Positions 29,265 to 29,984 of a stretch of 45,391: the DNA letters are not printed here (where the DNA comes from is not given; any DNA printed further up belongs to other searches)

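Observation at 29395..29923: Antisense tail-anchored membrane protein inserted between tail chaperone (G/T) and tape-measure genes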

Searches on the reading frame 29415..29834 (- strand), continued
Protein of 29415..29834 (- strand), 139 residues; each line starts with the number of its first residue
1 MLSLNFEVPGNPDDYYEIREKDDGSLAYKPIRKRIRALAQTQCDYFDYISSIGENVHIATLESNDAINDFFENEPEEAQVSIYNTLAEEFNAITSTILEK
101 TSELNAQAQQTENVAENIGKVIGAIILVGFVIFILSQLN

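Call 49: find_encoding_contigs(protein=P0045, flank=6000, max_places=2)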
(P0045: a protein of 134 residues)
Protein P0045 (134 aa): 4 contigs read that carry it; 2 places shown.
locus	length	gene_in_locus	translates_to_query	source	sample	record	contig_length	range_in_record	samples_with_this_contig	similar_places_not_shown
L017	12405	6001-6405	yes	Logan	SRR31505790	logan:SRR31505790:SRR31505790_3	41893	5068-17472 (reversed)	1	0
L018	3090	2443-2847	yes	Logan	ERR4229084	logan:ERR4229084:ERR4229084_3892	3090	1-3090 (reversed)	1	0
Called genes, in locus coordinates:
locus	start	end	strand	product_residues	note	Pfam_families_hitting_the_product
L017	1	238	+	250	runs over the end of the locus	PF02368:Big_2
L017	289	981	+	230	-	PF19759:DUF6246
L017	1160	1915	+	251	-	PF04383:KilA-N, PF10546:P63C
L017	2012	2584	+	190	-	-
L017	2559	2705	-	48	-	-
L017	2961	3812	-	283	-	PF13560:HTH_31 (weak), PF01381:HTH_3, PF12844:HTH_19 (weak), PF00717:Peptidase_S24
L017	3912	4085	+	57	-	-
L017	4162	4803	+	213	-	PF02498:Bro-N, PF10548:P22_AR_C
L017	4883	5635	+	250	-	PF09669:Phage_pRha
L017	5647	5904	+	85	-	-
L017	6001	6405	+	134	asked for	-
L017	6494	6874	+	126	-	-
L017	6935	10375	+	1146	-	PF20155:TMP_3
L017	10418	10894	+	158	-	-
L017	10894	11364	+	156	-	-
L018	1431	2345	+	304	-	PF10547:P22_AR_N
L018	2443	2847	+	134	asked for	-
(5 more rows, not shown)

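Call 54: find_related_loci(query=window:29415-29834:-, collection=viral_contigs, flank=6000)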
Query window:29415-29834:- (139 aa) in viral_contigs; peptide patterns used: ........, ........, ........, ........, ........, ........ (x = any residue, [..] = any of these).
72 stretches matched a pattern; 31 encode a relative of the query (tblastn E <= 1e-3); 30 distinct loci.
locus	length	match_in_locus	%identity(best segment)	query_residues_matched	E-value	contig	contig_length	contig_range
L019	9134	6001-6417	100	1-139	7e-91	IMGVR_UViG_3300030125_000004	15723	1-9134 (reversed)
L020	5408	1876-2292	100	1-139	7e-91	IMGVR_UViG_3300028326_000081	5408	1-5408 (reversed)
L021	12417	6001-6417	86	1-139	8e-82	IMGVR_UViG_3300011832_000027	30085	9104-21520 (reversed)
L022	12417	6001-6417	85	1-139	1e-81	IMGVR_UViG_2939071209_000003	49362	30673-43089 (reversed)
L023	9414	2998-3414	85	1-139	1e-81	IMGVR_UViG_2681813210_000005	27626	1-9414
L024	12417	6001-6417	85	1-139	3e-81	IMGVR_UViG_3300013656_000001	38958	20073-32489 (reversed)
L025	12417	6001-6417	85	1-139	3e-81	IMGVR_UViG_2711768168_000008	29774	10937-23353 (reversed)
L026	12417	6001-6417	85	1-139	2e-81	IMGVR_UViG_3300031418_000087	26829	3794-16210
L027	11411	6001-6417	84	1-139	2e-80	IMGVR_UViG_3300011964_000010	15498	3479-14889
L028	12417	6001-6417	84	1-139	2e-80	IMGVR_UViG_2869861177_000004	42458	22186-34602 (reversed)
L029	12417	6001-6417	84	1-139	2e-80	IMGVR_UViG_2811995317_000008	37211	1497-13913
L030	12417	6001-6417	84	1-139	2e-80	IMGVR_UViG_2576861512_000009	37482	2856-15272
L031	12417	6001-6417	84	1-139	2e-80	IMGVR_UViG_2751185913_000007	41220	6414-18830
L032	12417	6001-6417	84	1-139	2e-80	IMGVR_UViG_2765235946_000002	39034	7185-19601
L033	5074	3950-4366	84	1-139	2e-80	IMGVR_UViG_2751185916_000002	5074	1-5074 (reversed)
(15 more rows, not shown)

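Call 55: find_related_loci(query=P0034, collection=viral_contigs, flank=6000)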
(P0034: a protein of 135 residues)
Query P0034 (135 aa) in viral_contigs; peptide patterns used: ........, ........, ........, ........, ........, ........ (x = any residue, [..] = any of these).
9 stretches matched a pattern; 6 encode a relative of the query (tblastn E <= 1e-3); 5 distinct loci.
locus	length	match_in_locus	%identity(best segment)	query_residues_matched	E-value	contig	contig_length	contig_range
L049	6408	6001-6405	100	1-135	2e-90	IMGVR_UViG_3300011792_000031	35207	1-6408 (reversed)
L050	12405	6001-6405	100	1-135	2e-90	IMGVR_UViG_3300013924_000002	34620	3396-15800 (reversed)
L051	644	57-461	100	1-135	3e-99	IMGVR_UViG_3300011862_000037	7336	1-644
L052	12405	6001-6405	96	1-135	4e-86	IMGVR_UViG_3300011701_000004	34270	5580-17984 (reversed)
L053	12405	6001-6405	100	1-135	4e-90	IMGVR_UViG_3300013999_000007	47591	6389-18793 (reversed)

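Call 58: fold_search(model_id=the predicted structure, library=viral)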
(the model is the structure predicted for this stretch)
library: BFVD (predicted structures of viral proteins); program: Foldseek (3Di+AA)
matches with E <= 10: 372; with E <= 0.001: 0
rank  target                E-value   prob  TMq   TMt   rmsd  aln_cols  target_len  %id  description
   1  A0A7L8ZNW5            1.5e-01  0.60  0.32  0.30  10.6       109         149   15  Uncharacterized protein [Erwinia phage pEa_SNUABM_47]
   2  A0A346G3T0            2.8e-01  0.60  0.37  0.31  11.5       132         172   12  (no name in the UniProt tables at hand)
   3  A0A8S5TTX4            2.8e-01  0.16  0.23  0.23  26.8       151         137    8  Uncharacterized protein [Siphoviridae sp. ct5jB2]
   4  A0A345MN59            3.9e-01  0.16  0.25  0.10  15.3       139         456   12  (no name in the UniProt tables at hand)
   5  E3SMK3                4.6e-01  0.30  0.29  0.10  11.8       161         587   10  Baseplate hub + tail lysozyme [Prochlorococcus phage P-HM1]
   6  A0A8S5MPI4            4.9e-01  0.28  0.22  0.14  15.7        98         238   12  DNA-packaging protein small subunit [Podoviridae sp. ctoqT5]
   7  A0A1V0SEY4            5.2e-01  0.35  0.37  0.28  15.4       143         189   12  Uncharacterized protein [Hokovirus HKV1]
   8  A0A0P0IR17            5.2e-01  0.33  0.25  0.21   6.2        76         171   12  (no name in the UniProt tables at hand)
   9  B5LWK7                8.1e-01  0.09  0.23  0.20  14.7       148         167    8  Uncharacterized protein [Feldmannia species virus]
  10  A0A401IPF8            8.6e-01  0.18  0.25  0.05  14.4       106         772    8  Wsv222-like protein, paralog 2 [Metapenaeus ensis nimavirus]
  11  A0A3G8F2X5            8.6e-01  0.15  0.17  0.22   7.5        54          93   13  Uncharacterized protein [Escherichia phage Skarpretter]
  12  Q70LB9                8.6e-01  0.09  0.13  0.08  14.2        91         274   14  Uncharacterized protein ORF274 [Acidianus filamentous virus 1 (isolate United States/Yellowstone)]
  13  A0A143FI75            8.6e-01  0.07  0.19  0.16  25.1       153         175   12  SsDNA binding protein [Bacillus phage Vinny]
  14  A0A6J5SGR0            9.1e-01  0.14  0.28  0.07  10.8       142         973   11  Uncharacterized protein [uncultured Caudovirales phage]
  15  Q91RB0                9.1e-01  0.13  0.23  0.16   9.7        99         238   17  RNA-dependent RNA polymerase (Fragment) [Discula destructiva virus 3]
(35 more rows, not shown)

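Call 68: find_encoding_contigs(protein=P0014, flank=6000, max_places=2)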
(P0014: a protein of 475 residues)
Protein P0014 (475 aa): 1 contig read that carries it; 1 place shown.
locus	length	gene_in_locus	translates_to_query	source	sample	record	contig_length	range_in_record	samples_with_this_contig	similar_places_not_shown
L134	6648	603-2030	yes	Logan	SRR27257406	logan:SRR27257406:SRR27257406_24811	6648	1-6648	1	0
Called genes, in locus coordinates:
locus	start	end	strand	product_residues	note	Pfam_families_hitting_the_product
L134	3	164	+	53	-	?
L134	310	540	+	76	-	-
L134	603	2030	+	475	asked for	-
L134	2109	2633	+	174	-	-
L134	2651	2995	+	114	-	-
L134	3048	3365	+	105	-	-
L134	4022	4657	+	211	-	PF21983:NikA-like (weak)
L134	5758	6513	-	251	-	PF01051:Rep3_N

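Call 74: find_encoding_contigs(protein=P0047, flank=6000, max_places=2)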
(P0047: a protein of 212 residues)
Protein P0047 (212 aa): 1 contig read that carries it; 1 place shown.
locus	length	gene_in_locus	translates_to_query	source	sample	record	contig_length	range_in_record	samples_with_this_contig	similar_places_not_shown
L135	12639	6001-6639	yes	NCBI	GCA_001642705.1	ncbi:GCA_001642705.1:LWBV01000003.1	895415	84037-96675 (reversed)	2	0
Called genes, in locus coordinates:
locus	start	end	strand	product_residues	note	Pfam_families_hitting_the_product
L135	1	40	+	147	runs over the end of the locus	PF27119:Phage_YdaY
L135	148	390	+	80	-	-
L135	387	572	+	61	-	-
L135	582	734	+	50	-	-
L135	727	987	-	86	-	-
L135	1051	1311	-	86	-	-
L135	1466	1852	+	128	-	PF14020:DUF4236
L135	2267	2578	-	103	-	PF01381:HTH_3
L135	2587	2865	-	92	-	PF05015:HigB-like_toxin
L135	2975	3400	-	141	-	PF13560:HTH_31, PF01381:HTH_3, PF12844:HTH_19 (weak), PF13443:HTH_26 (weak)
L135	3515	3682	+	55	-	PF03869:Arc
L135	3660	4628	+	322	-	PF10543:ORF6N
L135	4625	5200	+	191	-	-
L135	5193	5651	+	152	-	-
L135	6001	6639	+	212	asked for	-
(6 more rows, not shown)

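Call 75: find_encoding_contigs(protein=P0020, flank=6000, max_places=2)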
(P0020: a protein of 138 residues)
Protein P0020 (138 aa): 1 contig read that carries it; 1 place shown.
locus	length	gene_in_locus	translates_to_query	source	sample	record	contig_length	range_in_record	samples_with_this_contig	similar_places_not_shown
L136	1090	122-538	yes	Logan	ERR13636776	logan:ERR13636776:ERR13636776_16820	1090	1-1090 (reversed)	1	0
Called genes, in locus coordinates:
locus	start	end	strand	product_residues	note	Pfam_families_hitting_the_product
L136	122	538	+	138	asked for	-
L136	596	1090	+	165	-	?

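Call 76: find_encoding_contigs(protein=P0039, flank=6000, max_places=2)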
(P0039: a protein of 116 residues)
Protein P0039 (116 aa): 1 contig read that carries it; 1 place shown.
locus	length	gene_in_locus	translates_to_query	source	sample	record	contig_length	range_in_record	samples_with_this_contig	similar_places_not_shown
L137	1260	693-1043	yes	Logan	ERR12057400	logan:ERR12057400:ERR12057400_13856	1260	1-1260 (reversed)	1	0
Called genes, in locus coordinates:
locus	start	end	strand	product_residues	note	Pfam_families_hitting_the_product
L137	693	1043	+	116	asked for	-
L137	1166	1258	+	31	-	?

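Call 77: search_protein_families(library=pfam, proteins=[L136:596-1090:+, P0037], max_evalue=0.01)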
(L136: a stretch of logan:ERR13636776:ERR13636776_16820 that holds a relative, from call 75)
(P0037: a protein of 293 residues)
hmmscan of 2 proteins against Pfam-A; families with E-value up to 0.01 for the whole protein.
L136:596-1090:+ (165 aa): 1 family
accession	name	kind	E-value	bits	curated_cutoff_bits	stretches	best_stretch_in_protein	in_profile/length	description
PF06805.18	Lambda_tail_I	-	3.9e-05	24.4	23.8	1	10-60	4-46/83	Bacteriophage lambda tail assembly protein I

P0037 (293 aa): 2 families
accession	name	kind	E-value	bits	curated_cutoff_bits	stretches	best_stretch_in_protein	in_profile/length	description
PF20990.2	DUF2207_C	-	0.0072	16.5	33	1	66-157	76-184/247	Predicted membrane protein (DUF2207) C-terminal domain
PF14277.12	DUF4364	-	0.0093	16.2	26.9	1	62-105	64-107/162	Domain of unknown function (DUF4364)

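Call 78: search_protein_families(library=phrogs, proteins=[P0034, P0045, P0088], max_evalue=0.001)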
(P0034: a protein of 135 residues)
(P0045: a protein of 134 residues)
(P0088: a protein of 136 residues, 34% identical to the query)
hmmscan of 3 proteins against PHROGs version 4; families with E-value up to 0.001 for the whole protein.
P0034 (135 aa): 0 families

P0045 (134 aa): 0 families

P0088 (136 aa): 0 families

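Call 83: search_solved_structures(query=A4, max_evalue=1)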
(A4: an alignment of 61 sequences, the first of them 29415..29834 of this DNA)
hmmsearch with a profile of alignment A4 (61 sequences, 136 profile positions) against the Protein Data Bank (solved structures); distinct sequences matched with E-value up to 1: 3.
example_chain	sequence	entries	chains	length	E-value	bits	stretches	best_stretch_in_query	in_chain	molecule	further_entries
6wng_A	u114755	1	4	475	0.45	13.6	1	62-116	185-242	Aspartate ammonia-lyase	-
6vi1_M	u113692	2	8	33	0.49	13.4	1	63-88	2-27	Terminase, large subunit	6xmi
6do1_A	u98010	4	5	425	0.68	13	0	98-133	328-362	Type-1 angiotensin II receptor,Soluble cytochrome b562 BRIL fusion protein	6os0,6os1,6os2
